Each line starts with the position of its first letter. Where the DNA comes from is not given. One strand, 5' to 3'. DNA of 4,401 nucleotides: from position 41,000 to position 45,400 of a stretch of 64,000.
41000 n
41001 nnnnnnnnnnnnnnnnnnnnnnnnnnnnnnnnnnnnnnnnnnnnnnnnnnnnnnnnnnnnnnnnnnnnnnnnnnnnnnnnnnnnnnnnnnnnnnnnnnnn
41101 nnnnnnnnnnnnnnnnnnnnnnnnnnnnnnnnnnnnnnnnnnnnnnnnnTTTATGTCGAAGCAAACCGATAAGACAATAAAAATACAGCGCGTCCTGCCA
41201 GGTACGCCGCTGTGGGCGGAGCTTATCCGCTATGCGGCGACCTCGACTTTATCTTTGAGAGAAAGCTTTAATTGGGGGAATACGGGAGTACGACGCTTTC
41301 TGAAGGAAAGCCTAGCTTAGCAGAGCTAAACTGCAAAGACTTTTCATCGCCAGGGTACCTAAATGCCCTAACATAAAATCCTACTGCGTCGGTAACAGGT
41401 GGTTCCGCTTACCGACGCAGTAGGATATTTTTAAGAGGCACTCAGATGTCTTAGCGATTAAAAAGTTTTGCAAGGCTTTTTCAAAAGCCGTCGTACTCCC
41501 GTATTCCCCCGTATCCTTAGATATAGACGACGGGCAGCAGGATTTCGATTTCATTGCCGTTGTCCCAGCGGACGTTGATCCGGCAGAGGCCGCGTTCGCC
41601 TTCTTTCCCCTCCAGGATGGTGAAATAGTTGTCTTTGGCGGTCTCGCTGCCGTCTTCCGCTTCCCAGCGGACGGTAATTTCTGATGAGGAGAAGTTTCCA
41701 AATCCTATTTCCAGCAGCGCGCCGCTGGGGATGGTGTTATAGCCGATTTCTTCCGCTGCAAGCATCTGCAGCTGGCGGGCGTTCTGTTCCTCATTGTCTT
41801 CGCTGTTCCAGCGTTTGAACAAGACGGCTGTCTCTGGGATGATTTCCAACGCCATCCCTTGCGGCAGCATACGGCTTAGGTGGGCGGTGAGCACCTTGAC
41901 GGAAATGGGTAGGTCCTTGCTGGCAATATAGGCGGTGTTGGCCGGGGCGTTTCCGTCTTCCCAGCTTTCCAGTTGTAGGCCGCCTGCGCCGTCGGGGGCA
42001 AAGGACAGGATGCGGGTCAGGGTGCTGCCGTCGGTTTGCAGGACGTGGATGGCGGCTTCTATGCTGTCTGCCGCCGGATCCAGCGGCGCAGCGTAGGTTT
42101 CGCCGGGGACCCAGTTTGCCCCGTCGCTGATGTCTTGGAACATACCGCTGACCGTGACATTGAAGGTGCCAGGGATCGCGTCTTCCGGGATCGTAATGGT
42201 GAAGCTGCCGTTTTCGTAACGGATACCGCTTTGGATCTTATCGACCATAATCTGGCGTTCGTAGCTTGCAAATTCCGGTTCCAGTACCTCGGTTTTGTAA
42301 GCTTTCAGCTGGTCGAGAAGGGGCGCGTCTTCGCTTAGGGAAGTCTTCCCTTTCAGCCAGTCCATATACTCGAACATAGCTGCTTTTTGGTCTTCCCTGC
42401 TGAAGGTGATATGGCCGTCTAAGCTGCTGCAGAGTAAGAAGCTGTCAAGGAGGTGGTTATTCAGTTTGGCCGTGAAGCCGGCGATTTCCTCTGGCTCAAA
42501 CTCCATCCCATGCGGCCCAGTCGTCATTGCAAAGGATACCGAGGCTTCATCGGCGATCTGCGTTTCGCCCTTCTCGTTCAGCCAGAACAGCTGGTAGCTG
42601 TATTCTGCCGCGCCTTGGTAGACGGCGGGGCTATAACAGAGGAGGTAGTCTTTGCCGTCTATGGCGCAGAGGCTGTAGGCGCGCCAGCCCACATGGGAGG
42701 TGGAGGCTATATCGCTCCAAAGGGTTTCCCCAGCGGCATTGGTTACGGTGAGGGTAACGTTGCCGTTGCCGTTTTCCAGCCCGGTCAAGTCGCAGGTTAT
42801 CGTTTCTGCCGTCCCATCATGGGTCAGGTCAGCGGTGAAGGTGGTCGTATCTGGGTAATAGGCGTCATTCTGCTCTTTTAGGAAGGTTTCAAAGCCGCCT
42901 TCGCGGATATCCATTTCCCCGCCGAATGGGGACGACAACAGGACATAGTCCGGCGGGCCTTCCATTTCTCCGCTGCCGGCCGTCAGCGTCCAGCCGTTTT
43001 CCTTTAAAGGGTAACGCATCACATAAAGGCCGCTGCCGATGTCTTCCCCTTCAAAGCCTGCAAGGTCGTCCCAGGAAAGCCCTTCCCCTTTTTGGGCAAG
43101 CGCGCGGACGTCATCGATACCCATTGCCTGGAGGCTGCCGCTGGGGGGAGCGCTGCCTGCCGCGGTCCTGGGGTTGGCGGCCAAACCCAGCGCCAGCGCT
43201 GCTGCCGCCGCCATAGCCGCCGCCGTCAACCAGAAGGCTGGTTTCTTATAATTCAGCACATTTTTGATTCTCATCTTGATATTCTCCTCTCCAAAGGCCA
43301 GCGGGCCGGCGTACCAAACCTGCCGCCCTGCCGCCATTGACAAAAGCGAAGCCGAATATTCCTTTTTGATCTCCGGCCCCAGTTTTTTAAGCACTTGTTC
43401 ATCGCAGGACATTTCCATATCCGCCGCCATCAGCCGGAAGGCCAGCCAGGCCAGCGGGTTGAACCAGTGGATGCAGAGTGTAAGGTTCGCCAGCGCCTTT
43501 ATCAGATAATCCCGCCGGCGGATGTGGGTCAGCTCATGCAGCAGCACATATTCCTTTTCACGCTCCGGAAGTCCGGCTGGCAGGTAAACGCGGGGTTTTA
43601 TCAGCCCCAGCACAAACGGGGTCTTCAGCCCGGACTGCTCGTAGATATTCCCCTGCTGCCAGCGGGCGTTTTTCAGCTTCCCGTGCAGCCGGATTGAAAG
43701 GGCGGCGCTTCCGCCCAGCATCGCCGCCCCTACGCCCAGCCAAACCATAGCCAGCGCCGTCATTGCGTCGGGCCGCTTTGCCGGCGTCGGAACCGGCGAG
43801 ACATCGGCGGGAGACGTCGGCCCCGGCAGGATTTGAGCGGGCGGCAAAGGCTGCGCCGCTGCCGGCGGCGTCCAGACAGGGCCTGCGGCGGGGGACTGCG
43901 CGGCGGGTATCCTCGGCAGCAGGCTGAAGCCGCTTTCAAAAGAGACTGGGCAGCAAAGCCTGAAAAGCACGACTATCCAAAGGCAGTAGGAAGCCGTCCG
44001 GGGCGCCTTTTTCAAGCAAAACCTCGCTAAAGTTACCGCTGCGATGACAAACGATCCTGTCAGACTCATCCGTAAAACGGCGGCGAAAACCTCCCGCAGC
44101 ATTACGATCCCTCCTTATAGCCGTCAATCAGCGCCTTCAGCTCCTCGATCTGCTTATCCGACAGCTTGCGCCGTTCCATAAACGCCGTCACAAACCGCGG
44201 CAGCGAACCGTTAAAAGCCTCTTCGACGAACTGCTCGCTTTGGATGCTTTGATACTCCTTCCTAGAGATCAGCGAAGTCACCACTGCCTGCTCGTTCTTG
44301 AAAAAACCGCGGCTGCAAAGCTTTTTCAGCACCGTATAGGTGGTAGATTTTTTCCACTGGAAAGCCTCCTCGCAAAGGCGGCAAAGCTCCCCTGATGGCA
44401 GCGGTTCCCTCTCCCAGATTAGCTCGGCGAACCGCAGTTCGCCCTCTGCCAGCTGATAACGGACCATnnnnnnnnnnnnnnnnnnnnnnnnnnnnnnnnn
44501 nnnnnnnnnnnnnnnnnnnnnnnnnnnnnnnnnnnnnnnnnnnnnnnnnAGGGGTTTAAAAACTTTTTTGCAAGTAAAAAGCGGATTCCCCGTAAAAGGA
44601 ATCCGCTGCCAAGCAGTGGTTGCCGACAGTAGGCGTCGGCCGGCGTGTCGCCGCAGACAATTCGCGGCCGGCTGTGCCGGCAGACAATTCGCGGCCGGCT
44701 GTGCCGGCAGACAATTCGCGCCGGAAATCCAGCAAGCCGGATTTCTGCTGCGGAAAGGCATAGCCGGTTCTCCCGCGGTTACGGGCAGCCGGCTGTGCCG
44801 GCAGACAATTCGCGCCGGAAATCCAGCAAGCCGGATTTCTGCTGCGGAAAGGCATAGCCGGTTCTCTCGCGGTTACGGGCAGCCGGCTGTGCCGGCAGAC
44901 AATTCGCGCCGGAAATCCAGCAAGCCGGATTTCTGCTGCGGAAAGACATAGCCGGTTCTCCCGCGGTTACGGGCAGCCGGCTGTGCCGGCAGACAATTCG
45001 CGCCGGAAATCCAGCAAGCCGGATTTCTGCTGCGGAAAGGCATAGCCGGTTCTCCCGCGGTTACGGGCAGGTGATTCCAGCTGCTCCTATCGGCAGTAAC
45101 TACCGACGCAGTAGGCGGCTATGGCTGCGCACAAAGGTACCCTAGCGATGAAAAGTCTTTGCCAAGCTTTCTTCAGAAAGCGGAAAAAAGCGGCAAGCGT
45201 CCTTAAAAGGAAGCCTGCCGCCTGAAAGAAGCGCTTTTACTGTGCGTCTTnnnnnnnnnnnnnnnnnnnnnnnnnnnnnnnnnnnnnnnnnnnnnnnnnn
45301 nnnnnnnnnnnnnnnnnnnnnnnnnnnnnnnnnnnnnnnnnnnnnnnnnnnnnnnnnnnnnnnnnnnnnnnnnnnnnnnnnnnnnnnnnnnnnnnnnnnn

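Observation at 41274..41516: Archetype of a modular MITE-like element: 237 bp with perfect 22-bp terminal inverted repeats and a 17-bp perfect central hairpin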

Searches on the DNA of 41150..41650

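Call 53: search_rna_families(source=window, start=41150, end=41650, threshold=evalue, max_evalue=10)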
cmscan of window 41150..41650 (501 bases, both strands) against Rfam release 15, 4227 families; matches with E-value up to 10: 5.
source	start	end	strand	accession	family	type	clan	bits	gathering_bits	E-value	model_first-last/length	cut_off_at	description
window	41338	41467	-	RF03444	MIR5635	Gene; miRNA;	-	25.4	149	0.016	1-182/182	no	MIR5635 microRNA precursor family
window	41153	41218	-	RF01532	TB10Cs3H2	Gene; snRNA; snoRNA; HACA-box;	-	21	45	0.22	1-69/69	no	Trypanosomatid snoRNA TB10Cs3H2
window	41371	41431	+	RF00178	mir-24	Gene; miRNA;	-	17.8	50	0.31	1-69/69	no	mir-24 microRNA precursor family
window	41380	41424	+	RF03687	mir-2011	Gene; miRNA;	-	16.8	80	2.2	1-83/83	no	mir-2011 microRNA precursor family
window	41293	41356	-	RF00808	mir-86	Gene; miRNA;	-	13.3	64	5.9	1-77/77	no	mir-86 microRNA precursor family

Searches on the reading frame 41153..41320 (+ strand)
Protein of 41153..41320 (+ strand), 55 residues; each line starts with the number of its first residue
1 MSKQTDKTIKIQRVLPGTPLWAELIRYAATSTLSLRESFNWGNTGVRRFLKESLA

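Call 40: search_protein_families(library=pfam, proteins=[window:41153-41320:+], max_evalue=0.01)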
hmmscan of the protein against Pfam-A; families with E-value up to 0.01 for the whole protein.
window:41153-41320:+ (55 aa): 0 families
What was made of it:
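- Checked: The 55-aa ORF 41153-41320 that would bridge the gap has no Pfam match (call 40).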

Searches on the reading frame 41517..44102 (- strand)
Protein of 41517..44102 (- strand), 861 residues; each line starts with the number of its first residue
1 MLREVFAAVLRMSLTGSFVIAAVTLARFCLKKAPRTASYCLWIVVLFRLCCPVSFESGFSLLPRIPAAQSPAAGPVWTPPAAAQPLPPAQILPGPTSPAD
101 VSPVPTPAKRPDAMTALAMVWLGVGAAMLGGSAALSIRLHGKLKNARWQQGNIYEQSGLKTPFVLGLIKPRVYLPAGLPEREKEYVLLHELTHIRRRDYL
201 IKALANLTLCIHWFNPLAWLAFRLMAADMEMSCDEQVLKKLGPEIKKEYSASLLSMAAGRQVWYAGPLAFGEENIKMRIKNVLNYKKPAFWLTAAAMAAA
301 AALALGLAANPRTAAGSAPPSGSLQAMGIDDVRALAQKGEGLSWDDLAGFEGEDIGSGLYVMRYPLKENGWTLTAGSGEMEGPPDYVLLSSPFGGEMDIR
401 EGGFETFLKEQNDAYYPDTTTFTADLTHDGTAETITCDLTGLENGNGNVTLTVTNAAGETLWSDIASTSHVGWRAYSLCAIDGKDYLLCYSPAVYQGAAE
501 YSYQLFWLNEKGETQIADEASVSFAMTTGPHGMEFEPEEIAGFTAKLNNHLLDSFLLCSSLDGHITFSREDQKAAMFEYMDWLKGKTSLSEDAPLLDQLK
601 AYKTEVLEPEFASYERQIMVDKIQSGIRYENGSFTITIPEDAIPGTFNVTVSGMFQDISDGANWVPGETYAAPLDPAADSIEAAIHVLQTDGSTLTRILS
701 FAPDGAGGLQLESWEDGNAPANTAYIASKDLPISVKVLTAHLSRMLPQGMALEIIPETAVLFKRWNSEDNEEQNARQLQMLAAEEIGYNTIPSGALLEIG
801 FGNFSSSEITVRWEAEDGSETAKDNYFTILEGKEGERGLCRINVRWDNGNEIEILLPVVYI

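Call 14: find_encoding_contigs(protein=window:41517-44102:-, flank=6000, max_places=10)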
Protein window:41517-44102:- (861 aa): no gene with exactly this product is on record in the collection.

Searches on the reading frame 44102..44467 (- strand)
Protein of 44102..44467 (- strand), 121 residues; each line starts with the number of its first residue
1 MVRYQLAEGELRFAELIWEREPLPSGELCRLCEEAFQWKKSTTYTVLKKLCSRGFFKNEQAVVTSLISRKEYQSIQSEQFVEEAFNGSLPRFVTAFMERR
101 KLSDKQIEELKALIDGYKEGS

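Call 15: find_encoding_contigs(protein=window:44102-44467:-, flank=8000, max_places=10)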
Protein window:44102-44467:- (121 aa): 22 contigs read that carry it; 10 places shown.
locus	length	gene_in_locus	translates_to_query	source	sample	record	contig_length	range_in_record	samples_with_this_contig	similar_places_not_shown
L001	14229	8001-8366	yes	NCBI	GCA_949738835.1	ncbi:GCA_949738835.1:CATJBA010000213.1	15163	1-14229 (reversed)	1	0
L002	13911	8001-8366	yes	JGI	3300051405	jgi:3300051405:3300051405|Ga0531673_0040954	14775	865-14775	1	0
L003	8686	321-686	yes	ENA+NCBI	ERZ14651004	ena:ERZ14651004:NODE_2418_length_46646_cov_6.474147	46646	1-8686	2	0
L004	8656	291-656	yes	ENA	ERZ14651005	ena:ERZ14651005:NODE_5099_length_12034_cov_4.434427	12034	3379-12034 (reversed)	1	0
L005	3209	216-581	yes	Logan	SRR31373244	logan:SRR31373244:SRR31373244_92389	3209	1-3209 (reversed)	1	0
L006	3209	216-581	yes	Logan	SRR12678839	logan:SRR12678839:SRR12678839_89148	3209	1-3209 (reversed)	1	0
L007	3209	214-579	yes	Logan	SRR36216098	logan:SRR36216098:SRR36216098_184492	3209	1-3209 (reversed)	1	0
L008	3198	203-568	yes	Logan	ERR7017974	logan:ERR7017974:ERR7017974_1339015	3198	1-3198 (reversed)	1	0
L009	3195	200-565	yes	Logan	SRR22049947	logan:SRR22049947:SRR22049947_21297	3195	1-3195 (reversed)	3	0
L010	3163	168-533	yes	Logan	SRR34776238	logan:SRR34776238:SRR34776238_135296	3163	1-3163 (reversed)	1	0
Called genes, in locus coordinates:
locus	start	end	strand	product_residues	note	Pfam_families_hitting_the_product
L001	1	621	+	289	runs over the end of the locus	PF07992:Pyr_redox_2, PF13738:Pyr_redox_3, PF00070:Pyr_redox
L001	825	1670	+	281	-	PF01261:AP_endonuc_2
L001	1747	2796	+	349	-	PF01408:GFO_IDH_MocA, PF07991:KARI_N (weak), PF22725:GFO_IDH_MocA_C3, PF02894:GFO_IDH_MocA_C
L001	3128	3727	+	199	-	PF00583:Acetyltransf_1, PF13673:Acetyltransf_10 (weak), PF13508:Acetyltransf_7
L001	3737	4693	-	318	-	PF00953:Glycos_transf_4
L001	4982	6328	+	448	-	PF01554:MatE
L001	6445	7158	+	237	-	PF20260:PUA_4, PF04452:Methyltrans_RNA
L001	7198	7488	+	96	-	-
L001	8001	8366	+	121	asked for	PF03965:Penicillinase_R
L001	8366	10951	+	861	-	PF05569:Peptidase_M56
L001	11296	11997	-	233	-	PF00149:Metallophos, PF06874:FBPase_2 (faint)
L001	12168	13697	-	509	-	PF00117:GATase, PF07722:Peptidase_C26 (faint), PF02540:NAD_synthase (weak), PF00958:GMP_synt_C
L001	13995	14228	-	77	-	?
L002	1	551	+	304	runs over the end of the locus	PF00890:FAD_binding_2 (weak), PF01266:DAO (faint), PF03486:HI0933_like (faint), PF07992:Pyr_redox_2, PF12831:FAD_oxidored (weak), PF13738:Pyr_redox_3, PF00070:Pyr_redox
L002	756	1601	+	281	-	PF01261:AP_endonuc_2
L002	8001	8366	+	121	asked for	PF03965:Penicillinase_R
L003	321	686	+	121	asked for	PF03965:Penicillinase_R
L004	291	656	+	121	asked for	PF03965:Penicillinase_R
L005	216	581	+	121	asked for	PF03965:Penicillinase_R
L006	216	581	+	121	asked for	PF03965:Penicillinase_R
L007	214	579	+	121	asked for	PF03965:Penicillinase_R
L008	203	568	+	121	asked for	PF03965:Penicillinase_R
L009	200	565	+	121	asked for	PF03965:Penicillinase_R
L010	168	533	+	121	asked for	PF03965:Penicillinase_R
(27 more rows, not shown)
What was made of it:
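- In 97 of 102 collection blocks the longest contig carrying the adjacent blaI gene is under 5 kb (call 15).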

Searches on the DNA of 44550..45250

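Call 89: search_rna_families(source=window, start=44550, end=45250, threshold=evalue, max_evalue=1)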
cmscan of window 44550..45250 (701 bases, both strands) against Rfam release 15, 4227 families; matches with E-value up to 1: 8.
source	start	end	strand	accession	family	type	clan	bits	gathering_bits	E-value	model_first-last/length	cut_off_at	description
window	44592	44708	+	RF01721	Pseudomon-groES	Cis-reg;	-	25.5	50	0.022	1-111/111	no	Pseudomon-groES RNA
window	44724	44747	-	RF01762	whalefall-1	Gene; sRNA;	-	18.2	37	0.055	22-45/56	no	Whalefall-1 RNA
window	44818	44841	-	RF01762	whalefall-1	Gene; sRNA;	-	18.2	37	0.055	22-45/56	no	Whalefall-1 RNA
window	44912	44935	-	RF01762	whalefall-1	Gene; sRNA;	-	18.2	37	0.055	22-45/56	no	Whalefall-1 RNA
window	45006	45029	-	RF01762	whalefall-1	Gene; sRNA;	-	18.2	37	0.055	22-45/56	no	Whalefall-1 RNA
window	44560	44605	+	RF01679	P36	Gene; sRNA;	-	18.1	36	0.54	1-61/61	no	Pseudomonas sRNA P36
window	44608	44703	+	RF01670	P17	Gene; sRNA;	-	14.5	45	0.33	1-282/282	no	Pseudomonas sRNA P17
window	44720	44890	+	RF00017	Metazoa_SRP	Gene;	CL00003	12.2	70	0.93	1-299/299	no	Metazoan signal recognition particle RNA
